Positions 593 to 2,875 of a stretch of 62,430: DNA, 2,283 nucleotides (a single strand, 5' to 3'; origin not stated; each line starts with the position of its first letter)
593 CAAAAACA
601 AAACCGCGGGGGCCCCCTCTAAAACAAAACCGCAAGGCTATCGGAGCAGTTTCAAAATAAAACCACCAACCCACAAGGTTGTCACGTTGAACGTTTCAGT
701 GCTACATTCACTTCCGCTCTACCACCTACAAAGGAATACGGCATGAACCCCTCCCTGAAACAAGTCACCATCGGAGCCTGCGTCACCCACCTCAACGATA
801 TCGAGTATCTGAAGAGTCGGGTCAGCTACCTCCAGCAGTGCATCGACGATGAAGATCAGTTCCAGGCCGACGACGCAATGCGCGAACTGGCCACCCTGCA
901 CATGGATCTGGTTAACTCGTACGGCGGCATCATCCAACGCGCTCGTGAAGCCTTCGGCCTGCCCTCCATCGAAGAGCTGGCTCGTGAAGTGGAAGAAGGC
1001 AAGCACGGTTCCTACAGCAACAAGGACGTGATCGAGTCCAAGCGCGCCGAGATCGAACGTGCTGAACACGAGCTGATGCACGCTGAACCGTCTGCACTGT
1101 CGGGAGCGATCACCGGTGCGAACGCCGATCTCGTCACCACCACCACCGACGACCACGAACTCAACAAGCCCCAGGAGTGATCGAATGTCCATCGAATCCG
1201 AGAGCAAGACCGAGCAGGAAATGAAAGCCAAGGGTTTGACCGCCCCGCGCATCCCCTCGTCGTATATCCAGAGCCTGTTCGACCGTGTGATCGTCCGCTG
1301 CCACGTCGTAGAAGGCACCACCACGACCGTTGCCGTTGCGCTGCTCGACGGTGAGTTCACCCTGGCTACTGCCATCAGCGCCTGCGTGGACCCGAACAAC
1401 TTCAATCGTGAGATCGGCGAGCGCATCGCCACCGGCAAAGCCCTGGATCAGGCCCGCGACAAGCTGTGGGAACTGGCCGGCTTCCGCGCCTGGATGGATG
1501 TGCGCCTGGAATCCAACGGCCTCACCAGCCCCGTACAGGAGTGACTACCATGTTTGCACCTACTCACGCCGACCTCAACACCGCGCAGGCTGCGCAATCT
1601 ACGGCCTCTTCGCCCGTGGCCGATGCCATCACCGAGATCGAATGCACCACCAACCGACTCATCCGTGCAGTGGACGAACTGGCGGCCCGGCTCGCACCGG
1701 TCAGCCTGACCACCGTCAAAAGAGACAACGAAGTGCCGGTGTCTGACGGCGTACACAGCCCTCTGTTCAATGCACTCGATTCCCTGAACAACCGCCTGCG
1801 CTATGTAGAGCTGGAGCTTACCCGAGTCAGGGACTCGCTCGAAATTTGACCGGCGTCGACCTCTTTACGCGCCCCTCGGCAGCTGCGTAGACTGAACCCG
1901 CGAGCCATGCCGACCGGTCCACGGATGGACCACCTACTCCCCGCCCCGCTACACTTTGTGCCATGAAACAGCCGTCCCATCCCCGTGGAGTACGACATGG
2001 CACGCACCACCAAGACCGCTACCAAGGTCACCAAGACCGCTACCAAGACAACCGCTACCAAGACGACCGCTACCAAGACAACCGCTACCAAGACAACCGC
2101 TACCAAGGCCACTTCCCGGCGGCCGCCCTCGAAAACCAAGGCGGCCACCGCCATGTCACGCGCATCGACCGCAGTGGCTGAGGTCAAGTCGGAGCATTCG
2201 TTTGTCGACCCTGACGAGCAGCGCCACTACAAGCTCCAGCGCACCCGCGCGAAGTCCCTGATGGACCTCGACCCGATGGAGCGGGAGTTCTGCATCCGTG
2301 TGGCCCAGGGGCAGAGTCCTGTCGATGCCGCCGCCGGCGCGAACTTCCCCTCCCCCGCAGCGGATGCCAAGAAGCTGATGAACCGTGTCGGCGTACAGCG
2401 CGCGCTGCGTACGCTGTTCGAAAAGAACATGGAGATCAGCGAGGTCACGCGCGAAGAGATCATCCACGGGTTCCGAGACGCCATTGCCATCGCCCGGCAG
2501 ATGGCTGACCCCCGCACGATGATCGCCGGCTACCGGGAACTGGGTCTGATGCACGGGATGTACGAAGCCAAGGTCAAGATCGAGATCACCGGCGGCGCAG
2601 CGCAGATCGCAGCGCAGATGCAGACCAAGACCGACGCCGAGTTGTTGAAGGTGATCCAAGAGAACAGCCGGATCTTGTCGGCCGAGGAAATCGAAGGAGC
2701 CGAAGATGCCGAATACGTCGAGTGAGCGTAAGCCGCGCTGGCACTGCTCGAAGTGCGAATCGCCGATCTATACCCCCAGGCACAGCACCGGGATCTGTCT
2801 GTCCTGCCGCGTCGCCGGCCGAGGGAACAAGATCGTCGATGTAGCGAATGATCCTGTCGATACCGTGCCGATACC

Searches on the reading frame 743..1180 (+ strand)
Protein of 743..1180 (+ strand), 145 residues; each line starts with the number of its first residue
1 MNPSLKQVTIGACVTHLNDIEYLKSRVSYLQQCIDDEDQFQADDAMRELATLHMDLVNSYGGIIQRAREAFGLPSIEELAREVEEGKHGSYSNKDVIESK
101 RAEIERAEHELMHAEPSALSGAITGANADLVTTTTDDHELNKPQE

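Call 17: find_related_loci(query=window:743-1177:+, collection=viral_contigs, flank=3000)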
Query window:743-1177:+ (145 aa) in viral_contigs; peptide patterns used: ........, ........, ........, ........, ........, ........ (x = any residue, [..] = any of these).
13 stretches matched a pattern; 2 encode a relative of the query (tblastn E <= 1e-3); 2 distinct loci.
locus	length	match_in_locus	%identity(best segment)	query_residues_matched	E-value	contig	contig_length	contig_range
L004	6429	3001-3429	94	1-145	8e-92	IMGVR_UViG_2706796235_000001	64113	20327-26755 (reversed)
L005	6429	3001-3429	91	1-145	3e-88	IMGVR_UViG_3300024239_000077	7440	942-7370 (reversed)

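Call 23: find_related_loci(query=window:743-1177:+, collection=metagenome_contigs, flank=3000)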
Query window:743-1177:+ (145 aa) in metagenome_contigs; peptide patterns used: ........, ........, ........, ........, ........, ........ (x = any residue, [..] = any of these).
95 stretches matched a pattern; 1 encode a relative of the query (tblastn E <= 1e-3); 1 distinct loci.
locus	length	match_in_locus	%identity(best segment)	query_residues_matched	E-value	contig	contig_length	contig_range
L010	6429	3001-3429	91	1-145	2e-88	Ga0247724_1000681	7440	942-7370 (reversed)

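Call 24: find_homologous_proteins(query=window:743-1177:+)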
Query window:743-1177:+ (145 aa): 3 proteins with E <= 0.001 among 50 candidates.
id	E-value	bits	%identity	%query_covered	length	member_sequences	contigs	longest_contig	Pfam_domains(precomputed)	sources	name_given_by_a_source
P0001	2.4e-83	295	95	100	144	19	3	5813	-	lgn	-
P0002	2.7e-80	285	93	100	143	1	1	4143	-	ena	-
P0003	8.5e-71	254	84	100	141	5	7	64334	-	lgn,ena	-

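Call 25: find_encoding_contigs(protein=P0003, flank=3000, max_places=8)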
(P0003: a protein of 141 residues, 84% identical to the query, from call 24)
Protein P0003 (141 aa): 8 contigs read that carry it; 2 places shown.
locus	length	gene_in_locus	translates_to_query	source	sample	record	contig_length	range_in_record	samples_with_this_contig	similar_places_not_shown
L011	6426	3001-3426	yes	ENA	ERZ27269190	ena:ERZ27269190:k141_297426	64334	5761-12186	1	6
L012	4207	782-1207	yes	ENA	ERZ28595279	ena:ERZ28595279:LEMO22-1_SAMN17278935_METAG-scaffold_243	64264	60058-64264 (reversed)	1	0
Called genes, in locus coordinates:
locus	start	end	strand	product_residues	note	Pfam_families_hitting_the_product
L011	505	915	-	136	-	-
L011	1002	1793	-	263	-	-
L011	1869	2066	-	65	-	-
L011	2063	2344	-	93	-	-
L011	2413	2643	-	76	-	-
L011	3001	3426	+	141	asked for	-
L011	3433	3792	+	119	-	PF13876:Phage_gp49_66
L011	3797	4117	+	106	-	-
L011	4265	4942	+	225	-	-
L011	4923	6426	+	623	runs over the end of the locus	PF03237:Terminase_6N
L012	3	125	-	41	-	?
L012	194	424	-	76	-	-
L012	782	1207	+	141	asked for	-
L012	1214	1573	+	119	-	PF13876:Phage_gp49_66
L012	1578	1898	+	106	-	-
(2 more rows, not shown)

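Call 26: find_encoding_contigs(protein=P0001, flank=3000, max_places=6)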
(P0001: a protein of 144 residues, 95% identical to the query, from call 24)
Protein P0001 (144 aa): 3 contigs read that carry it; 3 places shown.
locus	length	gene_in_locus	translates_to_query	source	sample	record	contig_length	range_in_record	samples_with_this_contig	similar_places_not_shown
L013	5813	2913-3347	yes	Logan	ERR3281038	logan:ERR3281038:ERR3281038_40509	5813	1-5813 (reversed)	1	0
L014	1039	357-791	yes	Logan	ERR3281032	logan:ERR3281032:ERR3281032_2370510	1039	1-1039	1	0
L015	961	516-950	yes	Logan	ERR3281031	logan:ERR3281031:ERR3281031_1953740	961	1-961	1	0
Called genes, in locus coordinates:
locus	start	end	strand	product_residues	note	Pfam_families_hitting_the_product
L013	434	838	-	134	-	-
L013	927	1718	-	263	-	-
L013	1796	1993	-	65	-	-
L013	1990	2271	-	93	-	-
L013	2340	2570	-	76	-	-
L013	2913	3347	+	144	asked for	-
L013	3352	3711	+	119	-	PF13876:Phage_gp49_66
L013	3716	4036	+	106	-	-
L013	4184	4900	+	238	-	-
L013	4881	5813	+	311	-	?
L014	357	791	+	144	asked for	-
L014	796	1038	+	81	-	?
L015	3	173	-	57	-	?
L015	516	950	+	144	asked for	-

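Call 27: find_encoding_contigs(protein=P0002, flank=3000, max_places=4)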
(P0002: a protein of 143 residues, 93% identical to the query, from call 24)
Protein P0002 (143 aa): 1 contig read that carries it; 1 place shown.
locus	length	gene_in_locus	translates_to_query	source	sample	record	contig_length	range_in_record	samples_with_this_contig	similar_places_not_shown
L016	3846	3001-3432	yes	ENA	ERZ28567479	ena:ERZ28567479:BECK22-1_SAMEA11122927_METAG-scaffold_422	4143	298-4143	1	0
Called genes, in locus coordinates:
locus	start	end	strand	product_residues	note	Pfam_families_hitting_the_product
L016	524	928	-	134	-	-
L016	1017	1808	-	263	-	-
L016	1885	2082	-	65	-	-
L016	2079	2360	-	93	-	-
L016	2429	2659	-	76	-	-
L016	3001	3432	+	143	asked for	-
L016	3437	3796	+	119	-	PF13876:Phage_gp49_66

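Call 33: search_protein_families(library=phrogs, proteins=[window:743-1180:+], max_evalue=0.01)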
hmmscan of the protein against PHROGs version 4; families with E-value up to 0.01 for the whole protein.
window:743-1180:+ (145 aa): 1 family
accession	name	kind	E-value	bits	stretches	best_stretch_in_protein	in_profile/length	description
phrog_36130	-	unknown function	8.7e-95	315.8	1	1-145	1-143/143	-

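Call 34: search_protein_families(library=pfam, proteins=[window:743-1180:+], max_evalue=0.01)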
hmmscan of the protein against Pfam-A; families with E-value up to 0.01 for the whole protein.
window:743-1180:+ (145 aa): 0 families

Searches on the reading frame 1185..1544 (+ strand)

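Call 33: search_protein_families(library=phrogs, proteins=[window:1185-1544:+], max_evalue=0.01)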
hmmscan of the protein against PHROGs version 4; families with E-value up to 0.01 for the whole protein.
window:1185-1544:+ (119 aa): 6 families
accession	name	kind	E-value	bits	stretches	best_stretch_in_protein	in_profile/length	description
phrog_322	-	unknown function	6e-34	119.5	1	2-105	4-102/239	-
phrog_37939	-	unknown function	4e-21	76.7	1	6-114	5-113/308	-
phrog_3934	-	unknown function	6.2e-14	53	1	9-101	10-95/336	-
phrog_9467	-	unknown function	1.6e-09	38.7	1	30-100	79-145/155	-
phrog_16684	-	unknown function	1.8e-06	28.9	1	35-100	9-69/78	-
phrog_4435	-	unknown function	2.5e-05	25.2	1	62-105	49-88/252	-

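Call 34: search_protein_families(library=pfam, proteins=[window:1185-1544:+], max_evalue=0.01)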
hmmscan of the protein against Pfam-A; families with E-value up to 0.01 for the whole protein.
window:1185-1544:+ (119 aa): 1 family
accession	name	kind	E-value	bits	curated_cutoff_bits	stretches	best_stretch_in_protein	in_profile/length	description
PF13876.11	Phage_gp49_66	-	7.6e-13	49.2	27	1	41-101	21-77/82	Phage protein (N4 Gp49/phage Sf6 gene 66) family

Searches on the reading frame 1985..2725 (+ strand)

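Call 33: search_protein_families(library=phrogs, proteins=[window:1985-2725:+], max_evalue=0.01)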
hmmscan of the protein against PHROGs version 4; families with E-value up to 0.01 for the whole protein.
window:1985-2725:+ (246 aa): 2 families
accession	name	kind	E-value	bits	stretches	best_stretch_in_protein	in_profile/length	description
phrog_29190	-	unknown function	6.6e-156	517.9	1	5-246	1-236/236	-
phrog_51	-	head and packaging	0.00081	20.2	0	15-209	24-230/261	terminase small subunit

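Call 34: search_protein_families(library=pfam, proteins=[window:1985-2725:+], max_evalue=0.01)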
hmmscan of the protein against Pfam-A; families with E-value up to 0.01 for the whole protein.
window:1985-2725:+ (246 aa): 0 families
